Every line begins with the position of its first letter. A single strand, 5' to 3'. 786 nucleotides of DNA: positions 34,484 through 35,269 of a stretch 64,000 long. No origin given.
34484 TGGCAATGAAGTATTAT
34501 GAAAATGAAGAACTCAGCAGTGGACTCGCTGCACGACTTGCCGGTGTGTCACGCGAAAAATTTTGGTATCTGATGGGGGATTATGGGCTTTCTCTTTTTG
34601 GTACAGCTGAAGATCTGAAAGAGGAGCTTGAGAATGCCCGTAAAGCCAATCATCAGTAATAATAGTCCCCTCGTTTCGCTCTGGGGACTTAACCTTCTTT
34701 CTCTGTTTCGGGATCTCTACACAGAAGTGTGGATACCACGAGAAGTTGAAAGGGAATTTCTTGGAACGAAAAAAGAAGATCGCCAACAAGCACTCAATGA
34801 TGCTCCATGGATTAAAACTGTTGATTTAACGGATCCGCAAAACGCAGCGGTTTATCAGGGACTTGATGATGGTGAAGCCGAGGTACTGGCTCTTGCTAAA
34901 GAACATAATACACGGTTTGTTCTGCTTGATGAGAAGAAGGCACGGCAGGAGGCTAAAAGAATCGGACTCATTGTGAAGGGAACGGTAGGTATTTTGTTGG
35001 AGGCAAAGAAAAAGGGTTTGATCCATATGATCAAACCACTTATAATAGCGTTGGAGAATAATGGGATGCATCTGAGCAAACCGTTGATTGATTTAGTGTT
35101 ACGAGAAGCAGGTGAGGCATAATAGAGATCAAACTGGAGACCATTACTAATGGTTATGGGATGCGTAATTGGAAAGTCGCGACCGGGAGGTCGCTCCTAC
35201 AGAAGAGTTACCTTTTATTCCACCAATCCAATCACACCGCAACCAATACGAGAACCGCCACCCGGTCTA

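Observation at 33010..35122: TPR array fused to a UPF0175 antitoxin-like domain, translationally coupled to a DUF3368 PIN gene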

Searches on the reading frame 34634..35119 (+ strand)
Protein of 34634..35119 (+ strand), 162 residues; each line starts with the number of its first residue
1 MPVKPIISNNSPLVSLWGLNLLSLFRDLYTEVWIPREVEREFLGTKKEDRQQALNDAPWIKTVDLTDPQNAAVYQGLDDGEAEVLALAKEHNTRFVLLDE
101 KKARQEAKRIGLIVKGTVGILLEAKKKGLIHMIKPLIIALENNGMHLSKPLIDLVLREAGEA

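Call 3: search_protein_families(library=pfam, proteins=[window:34634-35119:+], max_evalue=0.01)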
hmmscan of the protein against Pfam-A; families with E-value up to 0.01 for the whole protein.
window:34634-35119:+ (162 aa): 1 family
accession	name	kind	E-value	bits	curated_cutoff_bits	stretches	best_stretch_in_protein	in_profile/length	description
PF11848.13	DUF3368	-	4e-12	46.3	27.3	1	114-159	1-46/46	Domain of unknown function (DUF3368)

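Call 4: search_protein_families(library=ncbifam, proteins=[window:34634-35119:+], max_evalue=0.01)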
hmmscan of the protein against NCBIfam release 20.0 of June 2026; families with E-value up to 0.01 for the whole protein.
window:34634-35119:+ (162 aa): 0 families

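Call 5: search_protein_families(library=padloc, proteins=[window:34634-35119:+], max_evalue=0.01)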
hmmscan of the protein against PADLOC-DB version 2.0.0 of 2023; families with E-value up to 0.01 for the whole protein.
window:34634-35119:+ (162 aa): 7 families
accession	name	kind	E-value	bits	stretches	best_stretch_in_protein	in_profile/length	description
PDLC05071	PDC-S70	-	3.8e-43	145.4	1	6-161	3-159/161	-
PDLC05073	PDC-S70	-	2.1e-41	139.5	1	6-161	3-161/162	-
PDLC05070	PDC-S70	-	1.3e-33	114.4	1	4-161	3-161/161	-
PDLC05068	PDC-S70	-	2.8e-25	87.3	1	6-126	3-125/125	-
PDLC05074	PDC-S70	-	3.1e-25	86.8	1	50-161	14-127/127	-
PDLC05072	PDC-S70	-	4.2e-13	47.4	1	6-158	11-165/167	-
PDLC05069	PDC-S70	-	1.8e-10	38.9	1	7-134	3-131/161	-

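Call 13: search_solved_structures(query=window:34634-35119:+, max_evalue=10, show_alignments=2)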
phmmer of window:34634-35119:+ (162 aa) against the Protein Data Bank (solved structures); distinct sequences matched with E-value up to 10: 0.

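Call 15: find_homologous_proteins(query=window:34634-35119:+, max_evalue=0.001)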
Query window:34634-35119:+ (162 aa): 392 proteins with E <= 0.001 among 654 candidates; the best 120 are listed.
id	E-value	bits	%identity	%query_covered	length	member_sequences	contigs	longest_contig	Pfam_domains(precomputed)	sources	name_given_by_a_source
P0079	1.3e-99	348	100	100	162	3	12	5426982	PF11848.14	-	-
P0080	1.2e-84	300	86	100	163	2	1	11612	PF11848.14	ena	-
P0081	7.8e-84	297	99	86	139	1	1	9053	PF11848.14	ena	-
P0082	9.5e-79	281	81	100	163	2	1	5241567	PF11848.14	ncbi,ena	-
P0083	6.2e-76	272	80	100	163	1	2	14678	PF11848.14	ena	-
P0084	8.8e-74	265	77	100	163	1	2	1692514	PF11848.14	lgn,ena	-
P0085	1.3e-68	248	72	99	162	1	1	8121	PF11848.14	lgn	-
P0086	2.6e-68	247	72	100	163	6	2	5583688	PF11848.14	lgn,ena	-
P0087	8.6e-67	242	72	99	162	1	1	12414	PF11848.14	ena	-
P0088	6.5e-66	239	70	100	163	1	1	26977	PF11848.14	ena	-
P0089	8.5e-66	239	68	99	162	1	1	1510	PF20698.4,PF11848.14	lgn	-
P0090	8.7e-66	239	68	99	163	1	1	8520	PF11848.14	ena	-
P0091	2.4e-65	237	71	99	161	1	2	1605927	PF11848.14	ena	-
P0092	2.5e-65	237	67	99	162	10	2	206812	PF11848.14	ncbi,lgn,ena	-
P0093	4.7e-65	236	69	99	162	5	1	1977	PF11848.14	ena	-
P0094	6.3e-65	236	72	96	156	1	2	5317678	PF11848.14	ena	-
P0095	7.0e-65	236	70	99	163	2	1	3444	PF11848.14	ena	-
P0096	2.5e-64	234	68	99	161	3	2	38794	PF11848.14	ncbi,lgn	-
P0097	2.6e-64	234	69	100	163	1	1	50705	PF11848.14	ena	-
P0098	2.8e-64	234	69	100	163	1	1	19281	PF11848.14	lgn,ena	-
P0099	3.5e-64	233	69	100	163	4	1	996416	PF11848.14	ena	-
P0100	4.1e-64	233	70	99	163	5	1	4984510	PF11848.14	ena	-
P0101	4.5e-64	233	70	99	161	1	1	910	PF11848.14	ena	-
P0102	5.7e-64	233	69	100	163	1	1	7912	PF11848.14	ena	-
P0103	6.0e-64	233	69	100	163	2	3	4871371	PF11848.14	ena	-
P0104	7.7e-64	232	66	99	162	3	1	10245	PF11848.14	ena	-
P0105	9.7e-64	232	69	98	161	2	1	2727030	PF11848.14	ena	-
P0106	1.0e-63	232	69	100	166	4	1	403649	PF11848.14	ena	-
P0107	1.2e-63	232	66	99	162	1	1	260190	PF11848.14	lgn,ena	-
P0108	1.6e-63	231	68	100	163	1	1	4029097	PF11848.14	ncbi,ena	-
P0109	1.6e-63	231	68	99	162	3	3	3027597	PF11848.14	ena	-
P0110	2.2e-63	231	69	100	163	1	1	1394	PF11848.14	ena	-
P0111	2.5e-63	231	66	100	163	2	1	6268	PF11848.14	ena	-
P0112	3.3e-63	230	69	100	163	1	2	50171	PF11848.14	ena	-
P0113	4.5e-63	230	68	100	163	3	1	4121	PF11848.14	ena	-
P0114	4.9e-63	230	68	99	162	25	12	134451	PF11848.14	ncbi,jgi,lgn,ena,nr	ncbi:MAG: DUF3368 domain-containing protein [Candidatus Poribacteria bacterium]|nr:DUF3368 domain-co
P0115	5.1e-63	230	66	99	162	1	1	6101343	PF11848.14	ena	-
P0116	5.2e-63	230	66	99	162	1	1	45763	PF11848.14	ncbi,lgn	-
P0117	6.3e-63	229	66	100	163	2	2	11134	PF11848.14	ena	-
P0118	6.5e-63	229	70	99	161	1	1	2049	PF11848.14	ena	-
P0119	7.0e-63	229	65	99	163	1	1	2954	PF11848.14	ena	-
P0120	8.3e-63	229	68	100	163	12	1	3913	PF11848.14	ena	-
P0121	8.6e-63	229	65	100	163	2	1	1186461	PF11848.14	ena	-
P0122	9.2e-63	229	66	100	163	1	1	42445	PF11848.14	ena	-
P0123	9.2e-63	229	69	100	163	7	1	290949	PF11848.14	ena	-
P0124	9.9e-63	229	65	100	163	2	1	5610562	PF11848.14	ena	-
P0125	1.0e-62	229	66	99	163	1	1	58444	PF11848.14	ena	-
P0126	1.0e-62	229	68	100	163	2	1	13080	PF11848.14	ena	-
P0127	1.3e-62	228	70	99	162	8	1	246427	PF11848.14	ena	-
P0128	1.9e-62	228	68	100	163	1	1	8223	PF11848.14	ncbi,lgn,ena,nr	ncbi:DUF3368 domain-containing protein [Candidatus Poribacteria bacterium]|nr:DUF3368 domain-contain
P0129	2.0e-62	228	67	100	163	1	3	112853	PF11848.14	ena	-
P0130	2.2e-62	227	67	99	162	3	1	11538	PF11848.14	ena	-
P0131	2.5e-62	227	65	100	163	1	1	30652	PF11848.14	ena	-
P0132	2.6e-62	227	67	100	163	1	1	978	PF11848.14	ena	-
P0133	2.8e-62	227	66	100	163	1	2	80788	PF11848.14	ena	-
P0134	2.8e-62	227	68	99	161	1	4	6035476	PF11848.14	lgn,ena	-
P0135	2.8e-62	227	67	100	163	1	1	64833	PF11848.14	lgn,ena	-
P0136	2.9e-62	227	66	99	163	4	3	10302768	PF11848.14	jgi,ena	-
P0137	3.2e-62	227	69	100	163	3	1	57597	PF11848.14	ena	-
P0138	3.8e-62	227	66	100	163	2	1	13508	PF11848.14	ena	-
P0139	4.0e-62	227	68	98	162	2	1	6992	PF11848.14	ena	-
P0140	4.6e-62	226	68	99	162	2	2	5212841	PF11848.14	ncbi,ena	-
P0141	4.8e-62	226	65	100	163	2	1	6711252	PF11848.14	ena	-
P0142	5.0e-62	226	65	99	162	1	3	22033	PF11848.14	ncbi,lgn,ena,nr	ncbi:MAG: DUF3368 domain-containing protein [Candidatus Poribacteria bacterium]|nr:DUF3368 domain-co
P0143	5.2e-62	226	67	99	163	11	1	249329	PF11848.14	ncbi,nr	ncbi:DUF3368 domain-containing protein [Candidatus Poribacteria bacterium]|nr:MAG: DUF3368 domain-co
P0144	5.3e-62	226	66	100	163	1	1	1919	PF11848.14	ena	-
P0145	5.4e-62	226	67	100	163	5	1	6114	PF11848.14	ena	-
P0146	6.8e-62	226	68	99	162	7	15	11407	PF11848.14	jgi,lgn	jgi:predicted nucleic acid-binding protein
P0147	8.0e-62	226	65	100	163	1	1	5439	PF11848.14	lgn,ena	-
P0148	9.8e-62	225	65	99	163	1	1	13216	PF11848.14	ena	-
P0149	1.0e-61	225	68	98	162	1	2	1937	PF11848.14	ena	-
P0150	1.1e-61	225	66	99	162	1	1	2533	PF11848.14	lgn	-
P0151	1.2e-61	225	64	100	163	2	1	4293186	PF11848.14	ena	-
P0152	1.3e-61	225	66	99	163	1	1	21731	PF11848.14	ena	-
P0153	1.3e-61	225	68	100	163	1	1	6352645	PF11848.14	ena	-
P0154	1.6e-61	225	67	100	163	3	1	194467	PF11848.14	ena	-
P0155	1.6e-61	225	64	100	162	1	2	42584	PF11848.14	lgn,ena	-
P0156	1.9e-61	224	66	99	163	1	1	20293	PF11848.14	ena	-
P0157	1.9e-61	224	68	99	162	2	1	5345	PF11848.14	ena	-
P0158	1.9e-61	224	67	100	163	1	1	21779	PF11848.14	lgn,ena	-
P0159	1.9e-61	224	68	99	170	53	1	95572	PF11848.14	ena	-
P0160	2.1e-61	224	68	99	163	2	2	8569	PF11848.14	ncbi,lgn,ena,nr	ncbi:DUF3368 domain-containing protein [Candidatus Poribacteria bacterium]|nr:DUF3368 domain-contain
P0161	2.2e-61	224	66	99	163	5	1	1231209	PF11848.14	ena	-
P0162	2.4e-61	224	67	100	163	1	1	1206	PF11848.14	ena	-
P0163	2.6e-61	224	64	100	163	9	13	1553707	PF11848.14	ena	-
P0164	2.6e-61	224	68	99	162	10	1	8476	PF11848.14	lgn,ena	-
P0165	2.7e-61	224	65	99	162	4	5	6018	PF11848.14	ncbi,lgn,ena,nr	ncbi:DUF3368 domain-containing protein [Candidatus Poribacteria bacterium]|nr:DUF3368 domain-contain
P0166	2.9e-61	224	66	100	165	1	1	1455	PF11848.14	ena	-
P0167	3.4e-61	224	68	99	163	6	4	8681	PF11848.14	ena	-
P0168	3.4e-61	224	65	100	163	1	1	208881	PF11848.14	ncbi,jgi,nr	ncbi:DUF3368 domain-containing protein [Candidatus Poribacteria bacterium]|nr:MAG: DUF3368 domain-co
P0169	3.4e-61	224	65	99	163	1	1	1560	PF11848.14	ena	-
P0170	3.6e-61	224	67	100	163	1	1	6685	PF11848.14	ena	-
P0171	3.6e-61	224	67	100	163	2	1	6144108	PF11848.14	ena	-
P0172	3.8e-61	223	66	100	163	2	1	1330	PF11848.14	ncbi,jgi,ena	-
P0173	4.0e-61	223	67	98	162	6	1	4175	PF11848.14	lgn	-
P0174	4.0e-61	223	66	99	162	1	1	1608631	PF11848.14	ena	-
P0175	4.3e-61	223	69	100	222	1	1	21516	PF11848.14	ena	-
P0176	4.8e-61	223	66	99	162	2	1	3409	PF11848.14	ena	-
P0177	4.9e-61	223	66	99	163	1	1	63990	PF11848.14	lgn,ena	-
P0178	5.0e-61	223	68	99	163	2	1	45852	PF11848.14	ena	-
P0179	5.6e-61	223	68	99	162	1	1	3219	PF11848.14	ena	-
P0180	5.9e-61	223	66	98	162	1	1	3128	PF11848.14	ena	-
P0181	6.0e-61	223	66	100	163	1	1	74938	PF11848.14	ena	-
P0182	6.2e-61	223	66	99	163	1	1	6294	PF11848.14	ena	-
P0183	6.4e-61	223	67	100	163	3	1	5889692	PF11848.14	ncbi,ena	-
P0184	7.1e-61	223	67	99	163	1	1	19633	PF11848.14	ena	-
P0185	7.4e-61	223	66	100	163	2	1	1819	PF11848.14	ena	-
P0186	7.4e-61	223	69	99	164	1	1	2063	PF11848.14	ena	-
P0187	7.5e-61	223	66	100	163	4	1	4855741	PF11848.14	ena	-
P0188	7.5e-61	223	65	99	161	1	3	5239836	PF11848.14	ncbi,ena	-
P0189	8.9e-61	222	66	99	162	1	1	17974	PF11848.14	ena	-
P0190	9.0e-61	222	69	99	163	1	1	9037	PF11848.14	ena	-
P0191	9.4e-61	222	65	100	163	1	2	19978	PF11848.14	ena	-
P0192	9.6e-61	222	65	100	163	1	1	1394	PF11848.14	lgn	-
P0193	9.9e-61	222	66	99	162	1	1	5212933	PF11848.14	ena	-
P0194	1.0e-60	222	66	100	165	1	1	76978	PF11848.14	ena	-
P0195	1.0e-60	222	65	100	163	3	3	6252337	PF11848.14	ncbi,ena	-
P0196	1.3e-60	222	65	100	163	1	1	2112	PF11848.14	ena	-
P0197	1.3e-60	222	65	100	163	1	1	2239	PF11848.14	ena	-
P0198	1.5e-60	222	67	99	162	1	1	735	PF11848.14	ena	-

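Call 16: find_encoding_contigs(protein=P0079, flank=5000, max_places=10)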
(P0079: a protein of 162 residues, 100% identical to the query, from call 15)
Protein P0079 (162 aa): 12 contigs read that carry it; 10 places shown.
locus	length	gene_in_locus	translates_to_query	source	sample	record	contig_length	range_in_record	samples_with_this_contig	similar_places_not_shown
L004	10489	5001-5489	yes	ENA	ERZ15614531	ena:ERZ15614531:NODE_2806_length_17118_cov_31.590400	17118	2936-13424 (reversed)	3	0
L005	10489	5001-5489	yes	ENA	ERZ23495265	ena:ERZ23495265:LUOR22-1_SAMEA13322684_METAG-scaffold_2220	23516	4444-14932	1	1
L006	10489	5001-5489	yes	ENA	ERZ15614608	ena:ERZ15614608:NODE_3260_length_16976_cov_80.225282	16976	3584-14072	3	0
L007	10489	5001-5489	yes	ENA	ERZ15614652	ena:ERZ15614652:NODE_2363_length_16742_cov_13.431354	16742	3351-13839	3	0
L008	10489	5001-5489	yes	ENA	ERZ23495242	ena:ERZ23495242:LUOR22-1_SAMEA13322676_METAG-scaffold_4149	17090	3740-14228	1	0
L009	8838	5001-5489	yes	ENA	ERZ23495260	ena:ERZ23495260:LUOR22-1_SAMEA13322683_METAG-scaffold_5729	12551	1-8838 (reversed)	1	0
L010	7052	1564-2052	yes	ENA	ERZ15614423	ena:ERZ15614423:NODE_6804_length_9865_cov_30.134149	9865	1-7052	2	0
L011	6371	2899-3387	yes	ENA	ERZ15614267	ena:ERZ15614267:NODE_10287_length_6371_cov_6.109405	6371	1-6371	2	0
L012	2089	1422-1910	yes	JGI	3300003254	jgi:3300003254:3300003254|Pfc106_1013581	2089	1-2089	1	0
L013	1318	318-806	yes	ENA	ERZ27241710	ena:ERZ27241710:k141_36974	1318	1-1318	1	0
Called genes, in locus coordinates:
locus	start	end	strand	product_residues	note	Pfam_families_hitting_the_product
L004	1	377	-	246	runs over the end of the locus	PF16694:Cytochrome_P460 (weak)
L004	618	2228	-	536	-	PF13432:TPR_16, PF17874:TPR_MalT (weak), PF13424:TPR_12 (weak), PF13429:TPR_15 (weak), PF13424:TPR_12, PF13414:TPR_11 (weak), PF13432:TPR_16 (weak), PF14559:TPR_19, +17 more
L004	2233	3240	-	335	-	PF13623:SurA_N_2 (weak), PF13624:SurA_N_3, PF09312:SurA_N (weak), PF13145:Rotamase_2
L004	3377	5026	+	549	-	-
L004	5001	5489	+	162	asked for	PF11848:DUF3368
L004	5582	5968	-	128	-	-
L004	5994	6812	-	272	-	PF00080:Sod_Cu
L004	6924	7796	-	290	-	PF05721:PhyH (weak)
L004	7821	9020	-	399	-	PF00202:Aminotran_3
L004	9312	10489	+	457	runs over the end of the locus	PF05721:PhyH, PF03130:HEAT_PBS (faint), PF12717:Cnd1 (faint), PF13646:HEAT_2, PF00514:Arm (faint), PF13513:HEAT_EZ (faint), PF01602:Adaptin_N (weak), PF13646:HEAT_2, +2 more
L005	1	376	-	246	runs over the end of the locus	PF16694:Cytochrome_P460 (weak)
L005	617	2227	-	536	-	PF13432:TPR_16, PF13424:TPR_12 (weak), PF13429:TPR_15 (weak), PF13424:TPR_12, PF13414:TPR_11 (weak), PF13432:TPR_16 (weak), PF00515:TPR_1 (weak), PF14559:TPR_19, +16 more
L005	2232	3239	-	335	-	PF13623:SurA_N_2 (weak), PF13624:SurA_N_3, PF09312:SurA_N (weak), PF13145:Rotamase_2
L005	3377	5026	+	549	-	-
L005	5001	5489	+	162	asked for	PF11848:DUF3368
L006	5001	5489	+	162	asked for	PF11848:DUF3368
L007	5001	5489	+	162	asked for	PF11848:DUF3368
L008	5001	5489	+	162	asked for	PF11848:DUF3368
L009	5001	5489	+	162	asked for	PF11848:DUF3368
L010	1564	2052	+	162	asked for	PF11848:DUF3368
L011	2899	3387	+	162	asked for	PF11848:DUF3368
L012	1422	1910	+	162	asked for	PF11848:DUF3368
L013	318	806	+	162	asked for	PF11848:DUF3368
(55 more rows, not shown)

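Call 36: search_protein_representatives(protein=window:34634-35119:+)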
Query: 162 residues. Proteins with E-value up to 0.001 (for the whole library): 8781; up to 1e-10: 2411; up to 1e-30: 13. The best 150 are listed.
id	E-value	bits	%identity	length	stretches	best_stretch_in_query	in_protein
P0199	5.2e-55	201.9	60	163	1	1-161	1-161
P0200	6.1e-45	169.2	55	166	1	2-161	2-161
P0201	1.4e-40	155.0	58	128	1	3-127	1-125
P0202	1.5e-38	148.4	46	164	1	1-161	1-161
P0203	1.8e-38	148.2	62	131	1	35-161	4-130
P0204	1.6e-35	138.6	51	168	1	1-161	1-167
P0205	2.4e-33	131.5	56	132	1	38-161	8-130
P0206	3.2e-33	131.1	44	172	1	2-161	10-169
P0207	1.1e-32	129.4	66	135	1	36-133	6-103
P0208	1.7e-31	125.5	44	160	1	1-161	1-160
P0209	3.4e-31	124.5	46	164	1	6-161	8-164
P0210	4.7e-31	124.1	44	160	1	1-157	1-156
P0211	9.4e-31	123.1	57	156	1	1-115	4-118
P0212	3.3e-29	118.1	50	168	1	1-113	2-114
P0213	1.4e-28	116.0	47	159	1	6-162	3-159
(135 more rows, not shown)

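Call 41: predict_structure(alignment_id=A2)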
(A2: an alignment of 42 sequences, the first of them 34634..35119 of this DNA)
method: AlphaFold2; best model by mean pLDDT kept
length: 162 residues; sequences in the alignment: 42
mean_pLDDT: 55.5   pTM: 0.39
mean pLDDT of the five models: 55.5, 52.3, 51.7, 49.2, 43.0
residues with pLDDT >= 90: 0; 70-90: 7; 50-70: 114; < 50: 41
segments of 3 or more residues with pLDDT < 50: 1-15, 17-19, 24-42
pLDDT, mean of each block of 10 residues (from residue 1): 33 47 47 42 55 57 64 59 58 57 54 53 64 65 58 71 65
secondary structure, 60 per line:
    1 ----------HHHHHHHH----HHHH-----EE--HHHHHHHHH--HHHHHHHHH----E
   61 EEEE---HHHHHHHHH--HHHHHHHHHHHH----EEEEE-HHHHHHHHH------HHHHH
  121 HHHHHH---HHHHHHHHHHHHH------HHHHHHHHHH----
elements in order: H11-18 H23-26 H36-44 H47-55 E60-64 H68-76 H79-90 E95-99 H101-109 H116-126 H130-142 H149-158

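Call 44: search_solved_structures(query=A3, max_evalue=10, show_alignments=3)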
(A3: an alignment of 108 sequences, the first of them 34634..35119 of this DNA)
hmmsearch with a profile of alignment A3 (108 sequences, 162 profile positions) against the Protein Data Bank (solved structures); distinct sequences matched with E-value up to 10: 11.
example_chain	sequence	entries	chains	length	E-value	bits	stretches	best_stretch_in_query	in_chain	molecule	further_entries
8s7v_K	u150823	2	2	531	0.00083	22.5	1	25-149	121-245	Glycine betaine/carnitine/choline transport ATP-binding protein OpuCA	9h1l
6kos_A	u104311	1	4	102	0.28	14.3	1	124-156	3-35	SUWA (Super WA20)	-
7mdx_D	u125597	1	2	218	0.55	13.3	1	37-110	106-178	Lipoprotein-releasing system ATP-binding protein LolD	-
7v8l_D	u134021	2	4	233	0.63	13.1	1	38-110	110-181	Lipoprotein-releasing system ATP-binding protein LolD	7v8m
7mdy_D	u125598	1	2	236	0.65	13.1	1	38-110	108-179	Lipoprotein-releasing system ATP-binding protein LolD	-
9rlc_D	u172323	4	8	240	0.68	13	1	38-110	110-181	Lipoprotein-releasing system ATP-binding protein LolD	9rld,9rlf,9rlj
9rle_D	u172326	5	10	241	0.69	13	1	38-110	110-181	Lipoprotein-releasing system ATP-binding protein LolD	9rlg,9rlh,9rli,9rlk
7arh_F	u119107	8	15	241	0.69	13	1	38-110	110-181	Lipoprotein-releasing system ATP-binding protein LolD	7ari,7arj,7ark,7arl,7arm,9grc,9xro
6vz3_AB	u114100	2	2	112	1.1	12.4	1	17-51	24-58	Transcription termination/antitermination protein NusG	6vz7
9gur_Z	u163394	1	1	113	1.1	12.3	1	17-51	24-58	Transcription termination/antitermination protein NusG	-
2k06_A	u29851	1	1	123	1.3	12.1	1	17-51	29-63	Transcription antitermination protein nusG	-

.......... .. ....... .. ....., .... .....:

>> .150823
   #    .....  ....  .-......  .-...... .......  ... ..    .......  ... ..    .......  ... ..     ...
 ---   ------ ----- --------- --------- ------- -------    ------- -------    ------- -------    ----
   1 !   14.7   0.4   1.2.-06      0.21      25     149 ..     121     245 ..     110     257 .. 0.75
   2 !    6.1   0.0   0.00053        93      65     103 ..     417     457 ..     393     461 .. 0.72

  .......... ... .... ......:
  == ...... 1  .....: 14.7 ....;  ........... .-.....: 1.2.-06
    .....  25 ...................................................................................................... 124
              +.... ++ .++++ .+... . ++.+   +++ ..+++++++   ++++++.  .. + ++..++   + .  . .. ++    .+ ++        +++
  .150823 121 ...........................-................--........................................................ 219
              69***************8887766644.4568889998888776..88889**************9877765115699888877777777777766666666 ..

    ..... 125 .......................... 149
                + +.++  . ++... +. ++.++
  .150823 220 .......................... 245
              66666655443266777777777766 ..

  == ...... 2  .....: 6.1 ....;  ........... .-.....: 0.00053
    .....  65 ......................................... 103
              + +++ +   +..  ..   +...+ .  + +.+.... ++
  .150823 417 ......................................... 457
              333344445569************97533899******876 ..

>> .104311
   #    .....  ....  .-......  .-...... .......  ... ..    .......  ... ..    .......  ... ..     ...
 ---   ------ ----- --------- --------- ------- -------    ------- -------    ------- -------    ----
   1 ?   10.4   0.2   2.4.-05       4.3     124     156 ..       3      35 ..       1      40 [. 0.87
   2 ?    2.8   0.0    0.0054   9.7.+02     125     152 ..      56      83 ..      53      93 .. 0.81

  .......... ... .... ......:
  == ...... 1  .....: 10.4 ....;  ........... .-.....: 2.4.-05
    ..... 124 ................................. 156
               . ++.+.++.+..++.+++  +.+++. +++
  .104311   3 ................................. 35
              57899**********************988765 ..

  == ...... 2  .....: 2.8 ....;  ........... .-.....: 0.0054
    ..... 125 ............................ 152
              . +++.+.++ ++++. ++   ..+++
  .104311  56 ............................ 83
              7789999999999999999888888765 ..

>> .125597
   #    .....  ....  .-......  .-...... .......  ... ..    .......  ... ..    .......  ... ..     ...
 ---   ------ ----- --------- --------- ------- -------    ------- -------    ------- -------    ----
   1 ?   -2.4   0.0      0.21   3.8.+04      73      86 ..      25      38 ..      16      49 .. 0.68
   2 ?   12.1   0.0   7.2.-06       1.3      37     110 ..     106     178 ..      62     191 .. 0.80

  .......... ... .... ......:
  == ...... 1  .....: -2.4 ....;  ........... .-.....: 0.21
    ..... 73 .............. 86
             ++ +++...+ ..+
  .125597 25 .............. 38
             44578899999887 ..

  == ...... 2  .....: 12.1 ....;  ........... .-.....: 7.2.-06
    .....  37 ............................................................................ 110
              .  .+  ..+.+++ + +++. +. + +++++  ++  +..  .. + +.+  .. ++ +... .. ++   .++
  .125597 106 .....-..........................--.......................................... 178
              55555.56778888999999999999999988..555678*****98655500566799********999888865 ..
